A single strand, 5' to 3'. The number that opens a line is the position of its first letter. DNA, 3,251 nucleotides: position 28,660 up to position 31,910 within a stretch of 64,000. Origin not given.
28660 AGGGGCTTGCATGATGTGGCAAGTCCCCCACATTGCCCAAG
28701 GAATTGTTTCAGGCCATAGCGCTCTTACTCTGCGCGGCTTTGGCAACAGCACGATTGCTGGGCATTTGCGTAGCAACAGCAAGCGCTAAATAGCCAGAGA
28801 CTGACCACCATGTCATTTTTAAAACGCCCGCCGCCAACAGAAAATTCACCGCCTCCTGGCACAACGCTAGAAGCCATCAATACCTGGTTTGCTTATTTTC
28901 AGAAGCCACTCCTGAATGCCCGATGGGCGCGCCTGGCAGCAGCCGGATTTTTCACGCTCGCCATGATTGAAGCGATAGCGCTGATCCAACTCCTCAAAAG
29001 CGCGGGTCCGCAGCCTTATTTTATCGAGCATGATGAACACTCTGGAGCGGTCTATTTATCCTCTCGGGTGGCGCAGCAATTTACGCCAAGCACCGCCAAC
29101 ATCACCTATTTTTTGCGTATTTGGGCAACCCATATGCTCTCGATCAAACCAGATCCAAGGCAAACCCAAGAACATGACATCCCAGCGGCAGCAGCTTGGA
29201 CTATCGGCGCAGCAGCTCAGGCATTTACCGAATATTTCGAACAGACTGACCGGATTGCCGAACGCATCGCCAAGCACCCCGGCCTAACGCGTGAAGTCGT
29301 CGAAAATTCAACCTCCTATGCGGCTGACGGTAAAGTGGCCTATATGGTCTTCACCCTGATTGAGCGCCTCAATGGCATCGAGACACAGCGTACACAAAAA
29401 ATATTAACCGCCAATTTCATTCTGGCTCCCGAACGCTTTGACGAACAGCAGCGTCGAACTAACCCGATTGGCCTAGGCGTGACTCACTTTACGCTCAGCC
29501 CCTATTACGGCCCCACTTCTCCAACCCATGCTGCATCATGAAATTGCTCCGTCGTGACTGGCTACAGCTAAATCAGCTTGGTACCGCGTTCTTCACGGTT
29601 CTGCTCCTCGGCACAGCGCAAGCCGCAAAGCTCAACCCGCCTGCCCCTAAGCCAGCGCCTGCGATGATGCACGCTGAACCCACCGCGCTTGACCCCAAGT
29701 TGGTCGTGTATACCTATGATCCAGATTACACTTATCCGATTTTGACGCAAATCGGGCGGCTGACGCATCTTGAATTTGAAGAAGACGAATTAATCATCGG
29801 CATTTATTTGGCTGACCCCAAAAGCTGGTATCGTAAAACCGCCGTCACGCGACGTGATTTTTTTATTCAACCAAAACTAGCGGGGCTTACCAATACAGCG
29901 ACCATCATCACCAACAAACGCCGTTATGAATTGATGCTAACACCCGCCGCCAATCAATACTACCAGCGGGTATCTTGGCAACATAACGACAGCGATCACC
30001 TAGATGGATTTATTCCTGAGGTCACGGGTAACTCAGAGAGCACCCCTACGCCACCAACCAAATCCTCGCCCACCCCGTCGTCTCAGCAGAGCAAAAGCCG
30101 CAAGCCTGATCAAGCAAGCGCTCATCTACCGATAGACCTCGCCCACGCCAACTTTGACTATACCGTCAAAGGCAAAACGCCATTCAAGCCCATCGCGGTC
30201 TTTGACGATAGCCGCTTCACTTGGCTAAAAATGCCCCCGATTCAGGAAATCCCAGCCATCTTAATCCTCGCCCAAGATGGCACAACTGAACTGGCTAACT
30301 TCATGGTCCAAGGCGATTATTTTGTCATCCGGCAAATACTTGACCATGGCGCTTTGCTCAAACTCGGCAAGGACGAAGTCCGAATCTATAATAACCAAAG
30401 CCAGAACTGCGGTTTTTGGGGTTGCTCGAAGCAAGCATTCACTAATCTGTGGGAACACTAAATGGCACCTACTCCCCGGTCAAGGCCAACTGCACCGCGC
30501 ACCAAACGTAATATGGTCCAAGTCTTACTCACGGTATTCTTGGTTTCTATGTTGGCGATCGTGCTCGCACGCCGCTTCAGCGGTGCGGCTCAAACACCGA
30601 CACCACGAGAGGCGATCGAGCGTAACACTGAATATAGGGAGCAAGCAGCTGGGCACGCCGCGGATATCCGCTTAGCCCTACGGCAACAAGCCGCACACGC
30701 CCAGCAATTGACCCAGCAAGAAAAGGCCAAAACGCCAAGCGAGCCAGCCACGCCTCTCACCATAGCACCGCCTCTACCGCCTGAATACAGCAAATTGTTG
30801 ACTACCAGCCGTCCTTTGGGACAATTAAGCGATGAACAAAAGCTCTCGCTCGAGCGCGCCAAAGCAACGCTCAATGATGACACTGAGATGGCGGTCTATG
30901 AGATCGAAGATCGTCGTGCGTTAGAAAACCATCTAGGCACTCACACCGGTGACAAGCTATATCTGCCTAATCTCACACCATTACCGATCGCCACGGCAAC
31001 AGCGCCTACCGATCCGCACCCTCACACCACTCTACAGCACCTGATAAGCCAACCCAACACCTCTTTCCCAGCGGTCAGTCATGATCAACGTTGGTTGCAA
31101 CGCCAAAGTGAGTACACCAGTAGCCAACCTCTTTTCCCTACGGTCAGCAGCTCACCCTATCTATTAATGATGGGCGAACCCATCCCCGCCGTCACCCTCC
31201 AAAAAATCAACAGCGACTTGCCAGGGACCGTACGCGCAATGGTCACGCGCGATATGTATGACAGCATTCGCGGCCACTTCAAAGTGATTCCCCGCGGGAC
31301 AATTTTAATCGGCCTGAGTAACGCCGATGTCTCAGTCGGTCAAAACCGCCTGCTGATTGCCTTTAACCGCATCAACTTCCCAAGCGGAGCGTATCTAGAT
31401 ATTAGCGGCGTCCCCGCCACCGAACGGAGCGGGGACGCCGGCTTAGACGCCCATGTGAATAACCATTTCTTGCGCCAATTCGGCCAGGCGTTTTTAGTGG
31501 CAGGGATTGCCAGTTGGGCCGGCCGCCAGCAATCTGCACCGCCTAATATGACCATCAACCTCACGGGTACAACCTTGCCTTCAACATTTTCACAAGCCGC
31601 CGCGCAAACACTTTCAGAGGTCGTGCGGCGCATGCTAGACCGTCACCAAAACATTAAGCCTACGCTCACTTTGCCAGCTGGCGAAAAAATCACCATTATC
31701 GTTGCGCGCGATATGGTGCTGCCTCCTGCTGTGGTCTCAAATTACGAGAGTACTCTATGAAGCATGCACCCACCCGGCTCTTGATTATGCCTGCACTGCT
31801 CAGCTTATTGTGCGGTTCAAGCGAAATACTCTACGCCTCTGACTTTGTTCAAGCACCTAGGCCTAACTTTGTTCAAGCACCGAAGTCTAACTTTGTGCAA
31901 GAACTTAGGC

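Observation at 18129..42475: Domesticated T4SS-type IVb pilus machine: intact coupling protein and channel, but no DNA-processing or integration functions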

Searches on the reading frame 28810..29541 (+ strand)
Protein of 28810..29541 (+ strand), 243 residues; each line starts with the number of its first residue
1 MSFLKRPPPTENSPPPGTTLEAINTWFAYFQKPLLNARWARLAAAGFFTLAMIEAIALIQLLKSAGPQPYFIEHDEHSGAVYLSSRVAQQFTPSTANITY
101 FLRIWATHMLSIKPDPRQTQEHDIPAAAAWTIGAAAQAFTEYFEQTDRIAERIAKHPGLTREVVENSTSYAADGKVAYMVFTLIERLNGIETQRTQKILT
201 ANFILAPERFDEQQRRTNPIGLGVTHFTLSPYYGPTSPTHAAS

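Call 4: search_protein_families(library=pfam, proteins=[window:28810-29541:+], max_evalue=0.01)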
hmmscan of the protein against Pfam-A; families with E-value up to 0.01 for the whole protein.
window:28810-29541:+ (243 aa): 1 family
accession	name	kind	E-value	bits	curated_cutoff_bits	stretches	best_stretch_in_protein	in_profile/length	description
PF04335.19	VirB8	-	1.1e-22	81.4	23.2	1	23-228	3-209/213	VirB8 protein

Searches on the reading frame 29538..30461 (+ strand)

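Call 4: search_protein_families(library=pfam, proteins=[window:29538-30461:+], max_evalue=0.01)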
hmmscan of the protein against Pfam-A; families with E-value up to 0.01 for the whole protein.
window:29538-30461:+ (307 aa): 1 family
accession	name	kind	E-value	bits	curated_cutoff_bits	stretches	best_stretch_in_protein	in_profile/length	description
PF03524.21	CagX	-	3.3e-44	151.5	34.2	1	54-285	2-197/198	Conjugal transfer protein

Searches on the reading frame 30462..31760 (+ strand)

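Call 4: search_protein_families(library=pfam, proteins=[window:30462-31760:+], max_evalue=0.01)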
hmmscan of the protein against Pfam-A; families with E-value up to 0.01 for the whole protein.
window:30462-31760:+ (432 aa): 1 family
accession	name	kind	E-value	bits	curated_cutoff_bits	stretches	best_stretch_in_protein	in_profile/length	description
PF03743.19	TrbI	-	2.8e-49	168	35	1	235-420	2-188/188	Bacterial conjugation TrbI-like protein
